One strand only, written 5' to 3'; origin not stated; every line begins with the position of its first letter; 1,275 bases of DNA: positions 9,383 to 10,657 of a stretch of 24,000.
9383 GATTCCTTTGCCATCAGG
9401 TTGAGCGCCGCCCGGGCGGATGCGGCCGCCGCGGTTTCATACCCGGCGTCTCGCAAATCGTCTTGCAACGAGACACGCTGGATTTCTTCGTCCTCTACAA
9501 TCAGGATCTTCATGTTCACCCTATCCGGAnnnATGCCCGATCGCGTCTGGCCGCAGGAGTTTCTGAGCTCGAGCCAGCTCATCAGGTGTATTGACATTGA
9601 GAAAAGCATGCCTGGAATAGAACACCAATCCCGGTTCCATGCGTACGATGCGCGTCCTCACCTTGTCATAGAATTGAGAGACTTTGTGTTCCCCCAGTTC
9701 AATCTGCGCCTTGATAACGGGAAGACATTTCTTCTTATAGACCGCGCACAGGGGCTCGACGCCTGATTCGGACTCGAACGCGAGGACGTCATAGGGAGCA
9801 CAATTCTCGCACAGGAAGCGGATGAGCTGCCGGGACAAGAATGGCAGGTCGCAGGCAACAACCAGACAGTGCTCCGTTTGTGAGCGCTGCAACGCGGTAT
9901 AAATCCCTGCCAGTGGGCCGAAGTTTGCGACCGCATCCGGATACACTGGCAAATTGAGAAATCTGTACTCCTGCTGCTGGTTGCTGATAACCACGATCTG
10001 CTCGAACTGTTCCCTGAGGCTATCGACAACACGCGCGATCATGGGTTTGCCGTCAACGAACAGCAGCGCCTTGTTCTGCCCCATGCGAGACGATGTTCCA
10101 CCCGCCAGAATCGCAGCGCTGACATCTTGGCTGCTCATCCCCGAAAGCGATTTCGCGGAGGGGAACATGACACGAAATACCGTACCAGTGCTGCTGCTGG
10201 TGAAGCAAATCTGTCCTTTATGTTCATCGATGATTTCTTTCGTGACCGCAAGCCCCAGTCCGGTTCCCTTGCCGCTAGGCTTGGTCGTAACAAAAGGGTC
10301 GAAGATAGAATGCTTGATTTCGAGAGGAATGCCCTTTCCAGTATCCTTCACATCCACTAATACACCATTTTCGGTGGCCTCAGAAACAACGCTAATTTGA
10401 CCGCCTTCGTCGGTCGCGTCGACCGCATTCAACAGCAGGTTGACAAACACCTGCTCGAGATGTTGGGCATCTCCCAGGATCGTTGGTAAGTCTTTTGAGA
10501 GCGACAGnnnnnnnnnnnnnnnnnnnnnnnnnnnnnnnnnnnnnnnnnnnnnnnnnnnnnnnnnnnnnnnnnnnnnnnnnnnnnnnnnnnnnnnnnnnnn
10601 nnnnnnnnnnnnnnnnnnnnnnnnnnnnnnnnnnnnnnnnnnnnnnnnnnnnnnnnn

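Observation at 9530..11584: Sensor histidine kinase fused to a complete MobA domain, next to the molybdoenzyme it probably regulates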

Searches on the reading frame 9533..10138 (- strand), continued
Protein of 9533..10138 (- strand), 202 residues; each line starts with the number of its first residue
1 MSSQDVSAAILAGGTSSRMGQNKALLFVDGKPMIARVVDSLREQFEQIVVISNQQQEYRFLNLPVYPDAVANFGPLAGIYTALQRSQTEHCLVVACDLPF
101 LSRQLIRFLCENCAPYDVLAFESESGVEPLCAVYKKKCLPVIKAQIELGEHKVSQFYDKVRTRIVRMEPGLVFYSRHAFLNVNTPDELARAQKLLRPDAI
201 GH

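Call 40: find_related_loci(query=A2, collection=genome_contigs, flank=6000)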
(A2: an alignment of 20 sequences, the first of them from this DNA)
Query A2 (201 aa) in genome_contigs; peptide patterns used: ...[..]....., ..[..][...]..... (x = any residue, [..] = any of these).
599 stretches matched a pattern (row limit reached: there are more); 583 encode a relative of the query (tblastn E <= 1e-3); the best 80 are kept; 80 distinct loci.
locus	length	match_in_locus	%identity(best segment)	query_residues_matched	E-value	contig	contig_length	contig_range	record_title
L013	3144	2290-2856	65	5-193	1e-82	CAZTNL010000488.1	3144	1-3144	MAG TPA_asm: uncultured Calditrichaceae bacterium isolate binchicken_co253_231 genome assembly, contig: NODE_32909_lengt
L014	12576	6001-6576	61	4-195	1e-78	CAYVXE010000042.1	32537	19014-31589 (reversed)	MAG TPA_asm: uncultured Calditrichaceae bacterium isolate binchicken_co253_176 genome assembly, contig: NODE_557_length_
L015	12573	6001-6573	57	3-193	3e-74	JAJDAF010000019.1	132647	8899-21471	MAG: candidate division KSB1 bacterium isolate OFTM356 OFTM356_18, whole genome shotgun sequence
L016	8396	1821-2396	56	4-195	1e-67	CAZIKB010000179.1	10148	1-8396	MAG TPA_asm: uncultured Cytophagia bacterium isolate binchicken_co121_9 genome assembly, contig: NODE_5296_length_10148_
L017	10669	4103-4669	52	6-194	4e-66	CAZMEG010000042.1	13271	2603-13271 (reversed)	MAG TPA_asm: uncultured Cytophagia bacterium isolate SRP162660_co1_270 genome assembly, contig: NODE_3074_length_13271_c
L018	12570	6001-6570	50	5-194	4e-62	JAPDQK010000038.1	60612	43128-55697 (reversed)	MAG: Candidatus Zhuqueibacter pondensis isolate JZ4_201709_bins_45 JZ-4_201709_bins_45_scaffold_38, whole genome shotgun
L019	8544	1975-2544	47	4-193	4e-62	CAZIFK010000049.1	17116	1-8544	MAG TPA_asm: uncultured bacterium isolate binchicken_co62_21 genome assembly, contig: NODE_1180_length_17116_cov_10.1498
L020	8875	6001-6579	52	4-197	8e-61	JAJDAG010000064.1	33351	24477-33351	MAG: candidate division KSB1 bacterium isolate OFTM72 OFTM72_63, whole genome shotgun sequence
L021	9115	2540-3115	47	5-197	3e-60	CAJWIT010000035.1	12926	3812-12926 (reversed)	MAG TPA_asm: uncultured Candidatus Marinimicrobia bacterium isolate ERR599051_bin.43_MetaBAT_v2.12.1_MAG genome assembly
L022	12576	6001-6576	44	2-193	4e-57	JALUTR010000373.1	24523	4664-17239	MAG: Candidatus Neomarinimicrobiota bacterium isolate 128-326_maxbin2_scaf2bin.003 128-326_scaffold_747_c1, whole genome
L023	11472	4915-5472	46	8-193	8e-56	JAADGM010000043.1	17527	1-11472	MAG: FCB group bacterium isolate M_MetaBat.118 contig-127_4834, whole genome shotgun sequence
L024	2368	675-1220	47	5-192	1e-54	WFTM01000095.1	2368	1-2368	MAG: candidate division KSB1 bacterium isolate S139_20 k151_168756, whole genome shotgun sequence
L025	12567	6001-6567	45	5-193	1e-51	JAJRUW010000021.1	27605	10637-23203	MAG: Candidatus Neomarinimicrobiota bacterium isolate Dive96_bin10.244 k141_1074430, whole genome shotgun sequence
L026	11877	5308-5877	45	5-193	8e-49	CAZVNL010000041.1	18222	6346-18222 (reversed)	MAG TPA_asm: uncultured bacterium isolate binchicken_co275_170 genome assembly, contig: NODE_4103_length_18222_cov_32.47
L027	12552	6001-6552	44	5-192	1e-48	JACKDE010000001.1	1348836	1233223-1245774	MAG: Deferribacteres bacterium isolate HK-STAS-KSB1-1 HK-STAS-KSB1-1_1, whole genome shotgun sequence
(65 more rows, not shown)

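Call 62: find_encoding_contigs(protein=P0164, flank=3000, max_places=2)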
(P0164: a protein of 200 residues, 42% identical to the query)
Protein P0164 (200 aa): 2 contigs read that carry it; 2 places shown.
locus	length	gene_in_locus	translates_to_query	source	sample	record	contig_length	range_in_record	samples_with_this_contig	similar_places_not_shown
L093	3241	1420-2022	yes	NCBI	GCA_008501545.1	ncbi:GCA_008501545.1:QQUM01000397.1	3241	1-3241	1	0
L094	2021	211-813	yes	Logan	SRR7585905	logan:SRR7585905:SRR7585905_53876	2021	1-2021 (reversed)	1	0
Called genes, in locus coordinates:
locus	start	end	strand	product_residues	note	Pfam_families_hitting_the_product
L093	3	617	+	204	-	PF00588:SpoU_methylase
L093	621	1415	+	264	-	PF02517:Rce1-like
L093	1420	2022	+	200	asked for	PF12804:NTP_transf_3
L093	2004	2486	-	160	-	PF00300:His_Phos_1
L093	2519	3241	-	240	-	PF00589:Phage_integrase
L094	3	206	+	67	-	?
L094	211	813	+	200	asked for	PF12804:NTP_transf_3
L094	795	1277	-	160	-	PF00300:His_Phos_1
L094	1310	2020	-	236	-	?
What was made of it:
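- Tried and rejected: A look-up of a Calditrichaeota stand-alone MobA (P0164) landed in a different assembly (call 62).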

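Call 67: search_protein_families(library=ncbifam, proteins=[window:9533-10138:-, P0124, P0129, P0135, P0137, P0215, P0172], max_evalue=1e-20)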
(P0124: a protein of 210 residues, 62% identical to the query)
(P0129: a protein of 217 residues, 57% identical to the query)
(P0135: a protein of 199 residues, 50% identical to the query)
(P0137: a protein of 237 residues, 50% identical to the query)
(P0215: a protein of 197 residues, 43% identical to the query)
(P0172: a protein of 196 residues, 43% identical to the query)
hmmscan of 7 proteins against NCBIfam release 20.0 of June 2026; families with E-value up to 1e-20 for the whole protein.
window:9533-10138:- (202 aa): 9 families
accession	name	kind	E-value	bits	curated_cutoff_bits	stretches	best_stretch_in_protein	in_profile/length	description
NF011056.0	PRK14489.1-1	equivalog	8.6e-55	186.3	379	1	3-191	3-192/363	bifunctional molybdenum cofactor guanylyltransferase MobA/molybdopterin-guanine dinucleotide biosynthesis adaptor protein MobB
NF001457.0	PRK00317.1-3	equivalog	4.5e-44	150.3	164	1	7-192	3-194/200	molybdenum cofactor guanylyltransferase MobA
TIGR02665.1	molyb_mobA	equivalog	3.3e-40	138.1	151.85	1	7-189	2-186/186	molybdenum cofactor guanylyltransferase MobA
NF002741.0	PRK02726.1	equivalog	4.9e-30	104.6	179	1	4-193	6-196/200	molybdenum cofactor guanylyltransferase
NF011059.0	PRK14490.1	equivalog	1.3e-28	100.3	354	1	4-196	179-370/374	bifunctional molybdenum cofactor guanylyltransferase MobA/molybdopterin-guanine dinucleotide biosynthesis adaptor protein MobB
NF001837.0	PRK00560.1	equivalog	2.7e-25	89.2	182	1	4-196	7-192/196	molybdenum cofactor guanylyltransferase MobA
NF011070.0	PRK14500.1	equivalog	3.5e-24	85.7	606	1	8-196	169-356/358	putative bifunctional molybdopterin-guanine dinucleotide biosynthesis protein MoaC/MobA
NF001855.0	PRK00576.1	equivalog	1.6e-21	76.8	205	1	3-190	4-191/197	molybdenum cofactor guanylyltransferase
NF011057.0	PRK14489.1-2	subfamily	4.8e-21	75.4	541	1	4-190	5-193/363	bifunctional molybdenum cofactor guanylyltransferase MobA/molybdopterin-guanine dinucleotide biosynthesis adaptor protein MobB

P0124 (210 aa): 7 families
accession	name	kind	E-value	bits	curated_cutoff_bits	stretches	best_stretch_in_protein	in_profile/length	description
NF011056.0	PRK14489.1-1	equivalog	2.6e-48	165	379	1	15-201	5-192/363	bifunctional molybdenum cofactor guanylyltransferase MobA/molybdopterin-guanine dinucleotide biosynthesis adaptor protein MobB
NF001457.0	PRK00317.1-3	equivalog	5.1e-44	150.2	164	1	17-200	3-192/200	molybdenum cofactor guanylyltransferase MobA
TIGR02665.1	molyb_mobA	equivalog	1e-34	120.2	151.85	1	16-199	1-186/186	molybdenum cofactor guanylyltransferase MobA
NF002741.0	PRK02726.1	equivalog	2e-30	105.9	179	1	13-201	5-194/200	molybdenum cofactor guanylyltransferase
NF001837.0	PRK00560.1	equivalog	5.8e-30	104.5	182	1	12-208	5-194/196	molybdenum cofactor guanylyltransferase MobA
NF011059.0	PRK14490.1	equivalog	2.4e-25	89.5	354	1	8-208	173-372/374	bifunctional molybdenum cofactor guanylyltransferase MobA/molybdopterin-guanine dinucleotide biosynthesis adaptor protein MobB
NF011070.0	PRK14500.1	equivalog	5.5e-24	85.1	606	1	15-201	166-351/358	putative bifunctional molybdopterin-guanine dinucleotide biosynthesis protein MoaC/MobA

P0129 (217 aa): 7 families
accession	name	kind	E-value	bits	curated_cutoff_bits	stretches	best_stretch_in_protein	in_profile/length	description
NF011056.0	PRK14489.1-1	equivalog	3e-54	184.5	379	1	12-204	6-199/363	bifunctional molybdenum cofactor guanylyltransferase MobA/molybdopterin-guanine dinucleotide biosynthesis adaptor protein MobB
NF001457.0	PRK00317.1-3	equivalog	6e-46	156.5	164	1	13-197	3-193/200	molybdenum cofactor guanylyltransferase MobA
TIGR02665.1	molyb_mobA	equivalog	5.2e-41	140.7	151.85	1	13-194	2-185/186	molybdenum cofactor guanylyltransferase MobA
NF002741.0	PRK02726.1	equivalog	3.2e-30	105.3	179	1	10-198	6-195/200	molybdenum cofactor guanylyltransferase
NF011059.0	PRK14490.1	equivalog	1.2e-26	93.8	354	1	5-199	174-367/374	bifunctional molybdenum cofactor guanylyltransferase MobA/molybdopterin-guanine dinucleotide biosynthesis adaptor protein MobB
NF011070.0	PRK14500.1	equivalog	9.1e-24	84.3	606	1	9-198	164-352/358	putative bifunctional molybdopterin-guanine dinucleotide biosynthesis protein MoaC/MobA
NF001837.0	PRK00560.1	equivalog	6.7e-23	81.4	182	1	15-200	12-190/196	molybdenum cofactor guanylyltransferase MobA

P0135 (199 aa): 6 families
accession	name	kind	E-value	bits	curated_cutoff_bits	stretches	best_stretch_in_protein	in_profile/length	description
NF011056.0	PRK14489.1-1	equivalog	5.5e-43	147.5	379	1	2-193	2-194/363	bifunctional molybdenum cofactor guanylyltransferase MobA/molybdopterin-guanine dinucleotide biosynthesis adaptor protein MobB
NF001457.0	PRK00317.1-3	equivalog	5e-39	133.9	164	1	7-190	3-192/200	molybdenum cofactor guanylyltransferase MobA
TIGR02665.1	molyb_mobA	equivalog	1.7e-33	116.2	151.85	1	6-188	1-185/186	molybdenum cofactor guanylyltransferase MobA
NF002741.0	PRK02726.1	equivalog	1.7e-31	109.5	179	1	5-191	7-194/200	molybdenum cofactor guanylyltransferase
NF001837.0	PRK00560.1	equivalog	8.1e-28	97.5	182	1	5-195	8-191/196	molybdenum cofactor guanylyltransferase MobA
NF011059.0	PRK14490.1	equivalog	6.4e-24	84.8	354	1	6-193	181-367/374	bifunctional molybdenum cofactor guanylyltransferase MobA/molybdopterin-guanine dinucleotide biosynthesis adaptor protein MobB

P0137 (237 aa): 4 families
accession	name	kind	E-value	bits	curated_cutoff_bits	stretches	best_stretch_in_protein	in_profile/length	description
NF011056.0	PRK14489.1-1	equivalog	3.7e-49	167.8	379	1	33-224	2-194/363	bifunctional molybdenum cofactor guanylyltransferase MobA/molybdopterin-guanine dinucleotide biosynthesis adaptor protein MobB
NF001457.0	PRK00317.1-3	equivalog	6.1e-40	136.8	164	1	39-222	4-193/200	molybdenum cofactor guanylyltransferase MobA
TIGR02665.1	molyb_mobA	equivalog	1.1e-31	110.4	151.85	1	40-219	4-185/186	molybdenum cofactor guanylyltransferase MobA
NF002741.0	PRK02726.1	equivalog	5.7e-29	101.2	179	1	39-225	10-197/200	molybdenum cofactor guanylyltransferase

P0215 (197 aa): 5 families
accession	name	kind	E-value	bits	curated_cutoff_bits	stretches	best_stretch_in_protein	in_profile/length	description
NF011056.0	PRK14489.1-1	equivalog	5.8e-46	157.3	379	1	4-189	6-192/363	bifunctional molybdenum cofactor guanylyltransferase MobA/molybdopterin-guanine dinucleotide biosynthesis adaptor protein MobB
NF001457.0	PRK00317.1-3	equivalog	3.5e-35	121.3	164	1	4-190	2-194/200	molybdenum cofactor guanylyltransferase MobA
TIGR02665.1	molyb_mobA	equivalog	2.5e-33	115.7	151.85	1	5-186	2-185/186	molybdenum cofactor guanylyltransferase MobA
NF001837.0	PRK00560.1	equivalog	2.8e-25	89.2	182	1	7-194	12-192/196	molybdenum cofactor guanylyltransferase MobA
NF002741.0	PRK02726.1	equivalog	2.8e-24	85.9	179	1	3-189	7-194/200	molybdenum cofactor guanylyltransferase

P0172 (196 aa): 6 families
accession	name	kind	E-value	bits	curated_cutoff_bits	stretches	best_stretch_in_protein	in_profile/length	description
NF011056.0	PRK14489.1-1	equivalog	1.9e-47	162.1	379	1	3-191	5-194/363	bifunctional molybdenum cofactor guanylyltransferase MobA/molybdopterin-guanine dinucleotide biosynthesis adaptor protein MobB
NF001457.0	PRK00317.1-3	equivalog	2.8e-33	115.1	164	1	6-189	4-193/200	molybdenum cofactor guanylyltransferase MobA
NF002741.0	PRK02726.1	equivalog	4.3e-33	114.6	179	1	4-189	8-194/200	molybdenum cofactor guanylyltransferase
TIGR02665.1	molyb_mobA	equivalog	7.6e-33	114.1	151.85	1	5-186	2-185/186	molybdenum cofactor guanylyltransferase MobA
NF001837.0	PRK00560.1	equivalog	1.5e-23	83.6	182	1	3-193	8-191/196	molybdenum cofactor guanylyltransferase MobA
NF001855.0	PRK00576.1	equivalog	1.7e-22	80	205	1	5-188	8-191/197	molybdenum cofactor guanylyltransferase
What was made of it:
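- On MobA, molybdenum cofactor guanylyltransferase: The six stand-alone MobAs tested also fall below the cut-offs: P0137, P0215 and P0172 (named MobA by NCBI) score 110-137, and the unnamed P0129 scores 141-157 (call 67).
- The fused domain scores as well on the MobA equivalog models as most named stand-alone MobAs of related phyla (call 67).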

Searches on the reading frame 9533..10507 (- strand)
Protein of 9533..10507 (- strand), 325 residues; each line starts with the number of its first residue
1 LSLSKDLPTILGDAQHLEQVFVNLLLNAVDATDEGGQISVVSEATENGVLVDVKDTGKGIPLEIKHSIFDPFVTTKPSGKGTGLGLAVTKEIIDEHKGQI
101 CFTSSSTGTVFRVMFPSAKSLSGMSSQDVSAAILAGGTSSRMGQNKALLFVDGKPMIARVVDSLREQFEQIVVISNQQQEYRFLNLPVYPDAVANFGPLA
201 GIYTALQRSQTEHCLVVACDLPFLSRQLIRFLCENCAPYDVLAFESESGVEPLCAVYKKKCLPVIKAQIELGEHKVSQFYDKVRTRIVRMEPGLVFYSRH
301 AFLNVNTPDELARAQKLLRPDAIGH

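Call 23: search_protein_representatives(protein=window:9533-10507:-)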
Query: 325 residues. Proteins with E-value up to 0.001 (for the whole library): 1024203; up to 1e-10: 196866; up to 1e-30: 347. The best 150 are listed.
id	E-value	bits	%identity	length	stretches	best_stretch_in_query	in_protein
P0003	5.7e-122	422.9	61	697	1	3-319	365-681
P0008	4.9e-97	340.9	51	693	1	3-319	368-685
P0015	1.0e-85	303.8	47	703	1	3-313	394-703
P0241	4.9e-78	278.6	43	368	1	5-317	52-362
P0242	1.1e-77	277.4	43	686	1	3-319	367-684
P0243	5.8e-71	255.3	47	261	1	67-316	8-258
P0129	1.5e-68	247.4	57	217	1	127-317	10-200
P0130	4.5e-68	245.9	60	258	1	129-317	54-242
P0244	3.7e-61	223.1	38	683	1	10-315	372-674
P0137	1.0e-55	205.3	51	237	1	126-319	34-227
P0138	1.9e-55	204.4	65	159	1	185-319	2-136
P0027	3.3e-54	200.3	37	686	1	10-312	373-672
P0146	2.2e-52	194.3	50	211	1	122-316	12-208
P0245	8.2e-47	176.0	44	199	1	128-314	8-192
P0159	1.2e-43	165.7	43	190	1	128-316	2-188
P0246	1.7e-42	161.8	36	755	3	11-156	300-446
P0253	2.3e-39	151.5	40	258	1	128-315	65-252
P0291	2.9e-35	138.1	39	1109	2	1-161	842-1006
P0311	1.3e-34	135.9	43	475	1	127-313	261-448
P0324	2.6e-34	135.0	37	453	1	126-319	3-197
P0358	1.8e-33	132.2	40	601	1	129-316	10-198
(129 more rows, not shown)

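Call 25: search_protein_families(library=pfam, proteins=[P0246, P0311, P0324, P0358, P0244, P0242, P0241, P0291, P0253], max_evalue=0.0001)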
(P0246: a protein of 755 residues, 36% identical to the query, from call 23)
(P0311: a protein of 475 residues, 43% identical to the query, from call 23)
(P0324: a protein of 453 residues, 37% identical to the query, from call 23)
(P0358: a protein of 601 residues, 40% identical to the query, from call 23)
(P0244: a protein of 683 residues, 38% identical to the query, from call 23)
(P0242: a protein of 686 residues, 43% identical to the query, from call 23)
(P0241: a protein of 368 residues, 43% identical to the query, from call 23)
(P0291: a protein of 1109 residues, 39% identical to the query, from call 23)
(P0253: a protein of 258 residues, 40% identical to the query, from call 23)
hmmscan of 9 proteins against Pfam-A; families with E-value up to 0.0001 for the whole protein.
P0246 (755 aa): 7 families
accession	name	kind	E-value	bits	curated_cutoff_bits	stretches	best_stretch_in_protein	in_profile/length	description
PF02518.31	HATPase_c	-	4.9e-77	256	26.4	3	649-753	2-110/111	Histidine kinase-, DNA gyrase B-, and HSP90-like ATPase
PF08447.18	PAS_3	-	4.2e-20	72.3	25.6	1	75-162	2-89/89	PAS fold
PF14501.12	HATPase_c_5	-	2.3e-13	50.4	22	0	308-393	8-90/102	GHKL domain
PF13581.12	HATPase_c_2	-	8.4e-13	48.9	27.4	0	286-385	12-112/127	Histidine kinase-like ATPase domain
PF00989.32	PAS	-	6.1e-12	46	22.6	1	51-164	2-112/113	PAS fold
PF00512.31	HisKA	-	7.1e-10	39.2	26.9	1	191-259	2-64/66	His Kinase A (phospho-acceptor) domain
PF13589.12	HATPase_c_3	-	2.5e-09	37.7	25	0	654-705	4-54/137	Histidine kinase-, DNA gyrase B-, and HSP90-like ATPase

P0311 (475 aa): 2 families
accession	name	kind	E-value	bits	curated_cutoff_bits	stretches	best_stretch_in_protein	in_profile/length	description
PF02634.21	FdhD-NarQ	-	3.4e-63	214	27.2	1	20-251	1-236/237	FdhD/NarQ family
PF12804.13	NTP_transf_3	-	2.6e-37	128.9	27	1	265-412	1-155/160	MobA-like NTP transferase domain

P0324 (453 aa): 2 families
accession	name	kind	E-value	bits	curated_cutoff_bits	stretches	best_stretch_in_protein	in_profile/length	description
PF02634.21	FdhD-NarQ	-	2.6e-58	198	27.2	1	227-449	2-236/237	FdhD/NarQ family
PF12804.13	NTP_transf_3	-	1.5e-34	120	27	1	9-155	2-155/160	MobA-like NTP transferase domain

P0358 (601 aa): 3 families
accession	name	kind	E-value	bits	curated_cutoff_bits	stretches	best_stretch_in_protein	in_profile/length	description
PF03453.22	MoeA_N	-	1.1e-35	123.1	30.8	1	207-372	1-160/160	MoeA N-terminal region (domain I and II)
PF12804.13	NTP_transf_3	-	2.1e-33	116.2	27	1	13-158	2-154/160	MobA-like NTP transferase domain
PF00994.29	MoCF_biosynth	-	4.5e-21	75.5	26.6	1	386-523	2-143/144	Probable molybdopterin binding domain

P0244 (683 aa): 4 families
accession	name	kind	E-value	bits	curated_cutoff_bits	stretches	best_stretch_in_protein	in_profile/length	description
PF12804.13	NTP_transf_3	-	4.3e-36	125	27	1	491-640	2-155/160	MobA-like NTP transferase domain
PF02518.31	HATPase_c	-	2.3e-25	89.6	26.4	1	376-480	3-110/111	Histidine kinase-, DNA gyrase B-, and HSP90-like ATPase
PF00512.31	HisKA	-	3.8e-12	46.5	26.9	1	268-331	3-65/66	His Kinase A (phospho-acceptor) domain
PF00672.30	HAMP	-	1.2e-08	35.6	25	1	194-246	1-53/53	HAMP domain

P0242 (686 aa): 4 families
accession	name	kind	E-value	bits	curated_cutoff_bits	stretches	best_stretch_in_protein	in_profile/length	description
PF12804.13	NTP_transf_3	-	4.3e-32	112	27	1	496-647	1-156/160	MobA-like NTP transferase domain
PF02518.31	HATPase_c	-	1.9e-26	93.1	26.4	1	376-482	1-109/111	Histidine kinase-, DNA gyrase B-, and HSP90-like ATPase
PF00512.31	HisKA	-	3e-09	37.2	26.9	1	270-332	3-64/66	His Kinase A (phospho-acceptor) domain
PF00672.30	HAMP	-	4.2e-05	24.2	25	0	197-247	2-52/53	HAMP domain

P0241 (368 aa): 5 families
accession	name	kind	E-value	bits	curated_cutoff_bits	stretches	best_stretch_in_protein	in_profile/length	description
PF12804.13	NTP_transf_3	-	1.6e-34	119.9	27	1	179-330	1-156/160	MobA-like NTP transferase domain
PF02518.31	HATPase_c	-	9.3e-25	87.7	26.4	1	60-165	2-109/111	Histidine kinase-, DNA gyrase B-, and HSP90-like ATPase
PF10090.15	HPTransfase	-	1.5e-05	25.2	22.9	1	67-126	35-91/123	Histidine phosphotransferase C-terminal domain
PF13581.12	HATPase_c_2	-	2.1e-05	24.9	27.4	1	68-162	40-126/127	Histidine kinase-like ATPase domain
PF02348.25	CTP_transf_3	-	3.9e-05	24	22.6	0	181-225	4-47/217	Cytidylyltransferase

P0291 (1109 aa): 9 families
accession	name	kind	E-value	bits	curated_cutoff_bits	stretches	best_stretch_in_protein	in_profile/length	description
PF02518.31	HATPase_c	-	2.4e-54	182.9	26.4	2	313-422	2-109/111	Histidine kinase-, DNA gyrase B-, and HSP90-like ATPase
PF00072.30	Response_reg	-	2.5e-44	150.4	30.2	2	469-580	1-110/111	Response regulator receiver domain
PF00512.31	HisKA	-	7.4e-27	93.6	26.9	2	203-267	2-66/66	His Kinase A (phospho-acceptor) domain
PF08448.16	PAS_4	-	1.1e-15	58.2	23.1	1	625-733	1-109/110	PAS fold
PF00989.32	PAS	-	2.1e-14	53.9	22.6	1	623-722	5-106/113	PAS fold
PF13426.13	PAS_9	-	3e-13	50.4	27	1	630-714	2-86/103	PAS domain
PF10090.15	HPTransfase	-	4.1e-07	30.2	22.9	0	824-884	2-58/123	Histidine phosphotransferase C-terminal domain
PF13188.13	PAS_8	-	7.2e-07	29.3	21.8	1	623-676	5-54/65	PAS domain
PF08447.18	PAS_3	-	1e-05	26.1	25.6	1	642-722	2-85/89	PAS fold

P0253 (258 aa): 1 family
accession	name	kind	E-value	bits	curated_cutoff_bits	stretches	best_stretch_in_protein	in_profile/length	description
PF12804.13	NTP_transf_3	-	2.6e-37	128.9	27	1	68-212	1-152/160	MobA-like NTP transferase domain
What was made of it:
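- Tried and rejected: Long multi-stretch hits (P0246, P0291) were ordinary hybrid kinases (calls 23, 25).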
